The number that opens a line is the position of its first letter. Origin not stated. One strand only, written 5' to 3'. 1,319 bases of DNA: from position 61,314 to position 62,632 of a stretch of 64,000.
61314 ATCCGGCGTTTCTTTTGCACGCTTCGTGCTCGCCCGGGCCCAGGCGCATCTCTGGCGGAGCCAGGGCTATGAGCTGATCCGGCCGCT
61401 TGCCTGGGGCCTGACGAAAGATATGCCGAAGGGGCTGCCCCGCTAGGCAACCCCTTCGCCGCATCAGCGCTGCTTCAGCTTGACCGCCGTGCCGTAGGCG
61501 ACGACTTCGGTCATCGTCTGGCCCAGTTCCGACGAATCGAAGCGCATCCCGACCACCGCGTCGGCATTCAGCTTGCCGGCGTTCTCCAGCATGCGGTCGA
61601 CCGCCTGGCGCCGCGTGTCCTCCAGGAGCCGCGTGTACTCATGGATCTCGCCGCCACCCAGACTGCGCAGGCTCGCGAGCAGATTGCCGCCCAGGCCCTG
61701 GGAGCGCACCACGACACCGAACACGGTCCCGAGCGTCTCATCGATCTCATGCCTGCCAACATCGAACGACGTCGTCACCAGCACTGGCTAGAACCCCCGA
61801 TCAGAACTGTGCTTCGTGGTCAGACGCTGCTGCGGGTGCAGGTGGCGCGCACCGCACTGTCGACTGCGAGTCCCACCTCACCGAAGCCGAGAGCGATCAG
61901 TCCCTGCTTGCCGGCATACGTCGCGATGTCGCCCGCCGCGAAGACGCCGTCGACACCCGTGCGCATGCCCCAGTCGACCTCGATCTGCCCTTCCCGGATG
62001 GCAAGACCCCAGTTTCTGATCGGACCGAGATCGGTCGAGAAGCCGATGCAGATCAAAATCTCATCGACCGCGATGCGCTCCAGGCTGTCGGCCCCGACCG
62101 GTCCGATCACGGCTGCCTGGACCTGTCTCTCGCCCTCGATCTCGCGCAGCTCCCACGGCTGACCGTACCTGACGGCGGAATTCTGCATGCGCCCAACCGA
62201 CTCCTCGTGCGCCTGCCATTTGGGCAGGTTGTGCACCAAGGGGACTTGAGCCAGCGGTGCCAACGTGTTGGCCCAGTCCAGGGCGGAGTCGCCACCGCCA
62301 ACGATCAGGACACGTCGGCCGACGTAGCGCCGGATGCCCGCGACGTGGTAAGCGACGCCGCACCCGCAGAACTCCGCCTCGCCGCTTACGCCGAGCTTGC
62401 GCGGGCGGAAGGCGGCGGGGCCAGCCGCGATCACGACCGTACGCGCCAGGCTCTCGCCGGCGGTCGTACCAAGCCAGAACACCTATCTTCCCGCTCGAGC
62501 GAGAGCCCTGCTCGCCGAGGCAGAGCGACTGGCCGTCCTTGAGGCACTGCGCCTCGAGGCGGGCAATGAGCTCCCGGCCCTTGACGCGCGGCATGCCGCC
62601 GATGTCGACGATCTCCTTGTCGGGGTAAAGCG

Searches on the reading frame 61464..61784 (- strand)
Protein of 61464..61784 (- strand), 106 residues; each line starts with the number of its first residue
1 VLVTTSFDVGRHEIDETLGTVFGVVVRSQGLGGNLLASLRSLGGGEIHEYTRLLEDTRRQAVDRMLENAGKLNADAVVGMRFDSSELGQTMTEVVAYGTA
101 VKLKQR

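Call 68: search_protein_families(library=pfam, proteins=[window:61464-61784:-], max_evalue=0.0001)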
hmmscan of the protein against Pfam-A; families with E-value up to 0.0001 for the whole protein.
window:61464-61784:- (106 aa): 1 family
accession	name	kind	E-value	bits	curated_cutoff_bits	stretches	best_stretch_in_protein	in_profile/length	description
PF01906.23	YbjQ_1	-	4.2e-35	120.9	23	1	1-103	1-103/103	Putative heavy-metal-binding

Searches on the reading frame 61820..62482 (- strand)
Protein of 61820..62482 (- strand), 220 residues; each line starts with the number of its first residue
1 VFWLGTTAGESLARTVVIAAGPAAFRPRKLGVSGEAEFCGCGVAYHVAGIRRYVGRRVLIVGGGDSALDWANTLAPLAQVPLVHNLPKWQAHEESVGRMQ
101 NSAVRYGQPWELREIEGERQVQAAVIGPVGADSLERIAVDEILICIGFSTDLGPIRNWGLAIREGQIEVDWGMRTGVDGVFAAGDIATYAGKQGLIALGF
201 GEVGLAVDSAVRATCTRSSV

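Call 68: search_protein_families(library=pfam, proteins=[window:61820-62482:-], max_evalue=0.0001)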
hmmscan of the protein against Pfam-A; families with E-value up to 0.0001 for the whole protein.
window:61820-62482:- (220 aa): 2 families
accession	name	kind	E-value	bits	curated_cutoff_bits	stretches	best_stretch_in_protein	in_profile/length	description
PF07992.20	Pyr_redox_2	-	7.8e-22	78.5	26.1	1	13-192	100-278/291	Pyridine nucleotide-disulphide oxidoreductase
PF13738.12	Pyr_redox_3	-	1.2e-11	44.8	30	1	2-184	114-305/305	Pyridine nucleotide-disulphide oxidoreductase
